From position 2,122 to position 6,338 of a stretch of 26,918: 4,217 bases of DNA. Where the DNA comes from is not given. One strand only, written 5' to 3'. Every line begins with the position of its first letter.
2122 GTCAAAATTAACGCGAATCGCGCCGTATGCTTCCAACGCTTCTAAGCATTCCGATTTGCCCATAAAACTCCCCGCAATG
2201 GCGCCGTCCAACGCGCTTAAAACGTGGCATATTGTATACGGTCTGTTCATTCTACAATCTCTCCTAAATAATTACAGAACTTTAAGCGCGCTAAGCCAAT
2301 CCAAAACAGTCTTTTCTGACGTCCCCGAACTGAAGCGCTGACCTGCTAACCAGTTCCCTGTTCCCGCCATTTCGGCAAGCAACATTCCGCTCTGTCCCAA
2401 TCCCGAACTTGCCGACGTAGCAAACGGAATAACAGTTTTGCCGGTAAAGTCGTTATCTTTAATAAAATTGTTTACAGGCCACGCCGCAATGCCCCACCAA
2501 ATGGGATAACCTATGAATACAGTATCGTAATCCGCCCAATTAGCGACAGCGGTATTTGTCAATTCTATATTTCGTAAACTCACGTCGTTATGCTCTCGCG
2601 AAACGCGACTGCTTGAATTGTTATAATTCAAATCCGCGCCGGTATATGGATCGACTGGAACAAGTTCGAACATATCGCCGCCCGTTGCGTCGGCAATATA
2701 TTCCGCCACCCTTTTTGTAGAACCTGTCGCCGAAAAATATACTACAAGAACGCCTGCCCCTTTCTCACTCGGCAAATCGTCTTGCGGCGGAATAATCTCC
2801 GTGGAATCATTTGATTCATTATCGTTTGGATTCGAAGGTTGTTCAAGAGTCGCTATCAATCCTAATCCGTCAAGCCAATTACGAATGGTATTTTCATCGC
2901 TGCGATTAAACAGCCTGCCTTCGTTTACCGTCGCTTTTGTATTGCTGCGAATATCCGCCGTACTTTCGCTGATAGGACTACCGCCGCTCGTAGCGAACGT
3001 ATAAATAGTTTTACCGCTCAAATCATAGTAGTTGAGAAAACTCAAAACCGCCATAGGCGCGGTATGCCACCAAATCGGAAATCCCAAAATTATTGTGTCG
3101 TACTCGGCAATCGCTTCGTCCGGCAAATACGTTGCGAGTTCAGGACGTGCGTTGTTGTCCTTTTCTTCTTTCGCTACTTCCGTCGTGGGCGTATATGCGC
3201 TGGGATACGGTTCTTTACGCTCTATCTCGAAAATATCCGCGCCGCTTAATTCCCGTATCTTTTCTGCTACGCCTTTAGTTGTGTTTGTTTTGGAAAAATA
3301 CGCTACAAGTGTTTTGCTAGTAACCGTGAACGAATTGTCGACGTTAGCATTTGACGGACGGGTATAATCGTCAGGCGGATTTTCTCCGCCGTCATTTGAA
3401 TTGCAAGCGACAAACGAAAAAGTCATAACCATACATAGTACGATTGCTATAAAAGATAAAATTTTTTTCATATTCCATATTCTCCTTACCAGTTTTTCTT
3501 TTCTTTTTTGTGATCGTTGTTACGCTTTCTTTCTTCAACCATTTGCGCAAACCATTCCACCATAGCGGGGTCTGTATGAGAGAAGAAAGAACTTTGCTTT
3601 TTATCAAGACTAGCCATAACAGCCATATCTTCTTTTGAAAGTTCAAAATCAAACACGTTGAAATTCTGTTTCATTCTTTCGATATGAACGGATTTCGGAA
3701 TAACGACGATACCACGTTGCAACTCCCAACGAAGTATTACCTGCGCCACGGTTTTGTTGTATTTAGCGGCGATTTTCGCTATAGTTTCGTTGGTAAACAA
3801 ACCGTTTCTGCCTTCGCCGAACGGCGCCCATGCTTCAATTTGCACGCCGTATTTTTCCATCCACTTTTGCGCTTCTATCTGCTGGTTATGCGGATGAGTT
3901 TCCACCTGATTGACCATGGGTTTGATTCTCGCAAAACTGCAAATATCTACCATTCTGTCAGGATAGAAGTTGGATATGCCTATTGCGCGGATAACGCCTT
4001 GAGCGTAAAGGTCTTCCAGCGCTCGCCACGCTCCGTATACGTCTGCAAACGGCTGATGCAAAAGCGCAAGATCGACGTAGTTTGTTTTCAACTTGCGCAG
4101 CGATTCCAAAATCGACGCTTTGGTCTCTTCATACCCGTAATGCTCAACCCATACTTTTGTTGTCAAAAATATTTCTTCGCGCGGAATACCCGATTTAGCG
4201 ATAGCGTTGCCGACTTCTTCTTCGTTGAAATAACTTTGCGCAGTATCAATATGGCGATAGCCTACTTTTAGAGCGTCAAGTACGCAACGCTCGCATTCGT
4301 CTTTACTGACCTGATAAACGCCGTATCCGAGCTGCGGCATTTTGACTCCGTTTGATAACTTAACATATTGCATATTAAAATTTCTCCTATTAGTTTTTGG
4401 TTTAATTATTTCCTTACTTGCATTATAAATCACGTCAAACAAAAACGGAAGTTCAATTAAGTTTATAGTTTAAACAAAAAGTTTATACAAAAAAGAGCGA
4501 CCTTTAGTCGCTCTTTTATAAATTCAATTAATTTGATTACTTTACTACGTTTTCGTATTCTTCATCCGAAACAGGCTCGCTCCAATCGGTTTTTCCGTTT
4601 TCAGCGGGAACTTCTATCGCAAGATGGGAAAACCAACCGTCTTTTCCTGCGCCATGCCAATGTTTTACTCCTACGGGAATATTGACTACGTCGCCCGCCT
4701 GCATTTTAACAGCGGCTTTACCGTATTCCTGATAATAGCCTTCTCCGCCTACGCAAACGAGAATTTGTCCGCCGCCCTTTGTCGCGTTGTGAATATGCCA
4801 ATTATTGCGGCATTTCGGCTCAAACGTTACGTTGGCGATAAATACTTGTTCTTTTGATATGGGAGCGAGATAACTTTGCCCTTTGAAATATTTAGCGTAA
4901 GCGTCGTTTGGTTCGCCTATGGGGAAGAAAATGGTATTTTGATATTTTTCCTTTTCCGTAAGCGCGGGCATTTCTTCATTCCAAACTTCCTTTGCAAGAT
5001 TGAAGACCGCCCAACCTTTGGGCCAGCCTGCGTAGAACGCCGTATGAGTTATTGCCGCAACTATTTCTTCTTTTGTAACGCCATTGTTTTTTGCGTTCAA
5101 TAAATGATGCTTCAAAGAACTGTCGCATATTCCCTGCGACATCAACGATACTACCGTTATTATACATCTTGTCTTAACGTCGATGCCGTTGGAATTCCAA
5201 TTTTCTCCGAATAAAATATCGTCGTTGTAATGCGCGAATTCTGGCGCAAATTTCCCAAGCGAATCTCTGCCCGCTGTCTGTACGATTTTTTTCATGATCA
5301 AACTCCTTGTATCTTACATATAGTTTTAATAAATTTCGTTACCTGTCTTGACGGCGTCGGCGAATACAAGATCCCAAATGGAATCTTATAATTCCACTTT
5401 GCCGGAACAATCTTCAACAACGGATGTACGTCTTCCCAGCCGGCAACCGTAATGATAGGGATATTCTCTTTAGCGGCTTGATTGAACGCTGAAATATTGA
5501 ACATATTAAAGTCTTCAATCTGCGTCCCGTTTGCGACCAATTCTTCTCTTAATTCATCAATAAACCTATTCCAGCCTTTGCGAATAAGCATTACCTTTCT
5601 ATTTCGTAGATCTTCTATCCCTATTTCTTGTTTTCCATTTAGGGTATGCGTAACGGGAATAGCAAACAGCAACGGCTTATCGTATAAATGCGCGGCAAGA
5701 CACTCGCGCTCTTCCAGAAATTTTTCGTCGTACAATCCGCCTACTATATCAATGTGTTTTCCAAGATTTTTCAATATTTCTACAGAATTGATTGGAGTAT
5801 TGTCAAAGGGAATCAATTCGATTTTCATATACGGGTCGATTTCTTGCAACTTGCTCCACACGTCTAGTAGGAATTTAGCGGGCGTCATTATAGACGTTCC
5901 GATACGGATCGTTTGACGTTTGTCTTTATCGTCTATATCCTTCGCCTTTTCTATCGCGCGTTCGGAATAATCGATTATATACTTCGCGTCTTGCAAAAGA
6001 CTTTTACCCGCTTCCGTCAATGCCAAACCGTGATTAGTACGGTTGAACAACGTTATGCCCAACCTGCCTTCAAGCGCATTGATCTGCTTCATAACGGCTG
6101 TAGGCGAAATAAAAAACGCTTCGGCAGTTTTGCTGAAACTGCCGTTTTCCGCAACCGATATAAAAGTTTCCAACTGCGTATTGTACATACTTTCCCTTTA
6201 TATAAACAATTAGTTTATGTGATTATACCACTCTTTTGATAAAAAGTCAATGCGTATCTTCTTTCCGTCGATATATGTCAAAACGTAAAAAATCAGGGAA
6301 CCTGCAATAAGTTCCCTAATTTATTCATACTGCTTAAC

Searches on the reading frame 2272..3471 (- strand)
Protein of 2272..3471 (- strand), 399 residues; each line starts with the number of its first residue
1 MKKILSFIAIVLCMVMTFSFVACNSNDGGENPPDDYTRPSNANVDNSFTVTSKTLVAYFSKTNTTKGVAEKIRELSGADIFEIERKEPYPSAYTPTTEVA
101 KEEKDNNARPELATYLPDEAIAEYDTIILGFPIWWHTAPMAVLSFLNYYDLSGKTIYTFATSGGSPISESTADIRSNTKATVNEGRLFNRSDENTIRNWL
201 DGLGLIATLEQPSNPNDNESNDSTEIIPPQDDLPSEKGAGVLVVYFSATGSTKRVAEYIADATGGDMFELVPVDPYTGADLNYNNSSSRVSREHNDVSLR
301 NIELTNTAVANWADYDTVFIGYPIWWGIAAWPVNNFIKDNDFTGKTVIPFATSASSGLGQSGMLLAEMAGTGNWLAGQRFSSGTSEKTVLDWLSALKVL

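Call 12: search_protein_families(library=pfam, proteins=[window:2272-3471:-], max_evalue=0.001)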
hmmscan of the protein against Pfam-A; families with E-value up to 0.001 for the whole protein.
window:2272-3471:- (399 aa): 5 families
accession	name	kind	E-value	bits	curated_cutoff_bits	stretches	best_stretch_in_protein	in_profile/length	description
PF12682.12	Flavodoxin_4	-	3.1e-74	248.1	24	2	241-394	2-153/155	Flavodoxin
PF12724.12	Flavodoxin_5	-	9.5e-15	55.6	27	0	242-273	1-34/145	Flavodoxin domain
PF12641.12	Flavodoxin_3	-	2.9e-11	43.9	27.5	0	117-185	34-100/160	Flavodoxin domain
PF02525.22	Flavodoxin_2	-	2.6e-06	27.7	27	0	110-155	63-109/198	Flavodoxin-like fold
PF03358.20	FMN_red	-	4.2e-06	26.8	24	0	67-169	18-123/152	NADPH-dependent FMN reductase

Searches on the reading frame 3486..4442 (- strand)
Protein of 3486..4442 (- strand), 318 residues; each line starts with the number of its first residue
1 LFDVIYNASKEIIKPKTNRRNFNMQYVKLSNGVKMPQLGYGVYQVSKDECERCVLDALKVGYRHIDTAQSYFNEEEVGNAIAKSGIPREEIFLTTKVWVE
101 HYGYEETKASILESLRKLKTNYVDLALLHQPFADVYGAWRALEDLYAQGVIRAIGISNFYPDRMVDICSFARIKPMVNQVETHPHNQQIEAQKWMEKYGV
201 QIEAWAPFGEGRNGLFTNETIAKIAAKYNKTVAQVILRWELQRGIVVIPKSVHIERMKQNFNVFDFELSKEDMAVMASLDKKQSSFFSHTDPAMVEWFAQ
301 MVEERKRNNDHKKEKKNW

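Call 12: search_protein_families(library=pfam, proteins=[window:3486-4442:-], max_evalue=0.001)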
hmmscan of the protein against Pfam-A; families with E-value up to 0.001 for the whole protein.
window:3486-4442:- (318 aa): 1 family
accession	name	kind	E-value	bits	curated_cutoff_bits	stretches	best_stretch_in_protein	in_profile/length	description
PF00248.27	Aldo_ket_red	-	5e-53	180.5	24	1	42-280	13-290/291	Aldo/keto reductase family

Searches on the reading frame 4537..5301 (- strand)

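Call 12: search_protein_families(library=pfam, proteins=[window:4537-5301:-], max_evalue=0.001)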
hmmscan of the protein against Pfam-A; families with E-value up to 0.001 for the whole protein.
window:4537-5301:- (254 aa): 2 families
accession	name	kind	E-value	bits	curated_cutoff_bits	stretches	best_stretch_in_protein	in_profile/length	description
PF02627.25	CMD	-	6.2e-20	71.4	23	1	20-105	1-84/84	Carboxymuconolactone decarboxylase family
PF07883.17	Cupin_2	-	6.2e-06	26.3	27.2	1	158-218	3-58/70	Cupin domain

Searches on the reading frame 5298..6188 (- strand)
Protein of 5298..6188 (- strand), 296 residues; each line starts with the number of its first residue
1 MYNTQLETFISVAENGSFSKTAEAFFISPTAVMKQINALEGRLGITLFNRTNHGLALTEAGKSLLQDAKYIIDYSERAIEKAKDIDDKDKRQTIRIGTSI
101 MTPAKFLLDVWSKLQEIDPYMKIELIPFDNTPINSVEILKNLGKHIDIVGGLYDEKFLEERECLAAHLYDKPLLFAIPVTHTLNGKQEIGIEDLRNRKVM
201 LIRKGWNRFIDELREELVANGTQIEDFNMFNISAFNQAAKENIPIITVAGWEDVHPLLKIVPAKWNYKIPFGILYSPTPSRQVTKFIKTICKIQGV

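Call 12: search_protein_families(library=pfam, proteins=[window:5298-6188:-], max_evalue=0.001)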
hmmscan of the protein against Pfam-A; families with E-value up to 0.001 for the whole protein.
window:5298-6188:- (296 aa): 2 families
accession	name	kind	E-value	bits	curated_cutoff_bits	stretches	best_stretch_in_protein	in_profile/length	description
PF00126.33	HTH_1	-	3.9e-20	72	26.6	1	5-62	3-60/60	Bacterial regulatory helix-turn-helix protein, lysR family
PF03466.25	LysR_substrate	-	7.9e-07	29.1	28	1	90-242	4-149/209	LysR substrate binding domain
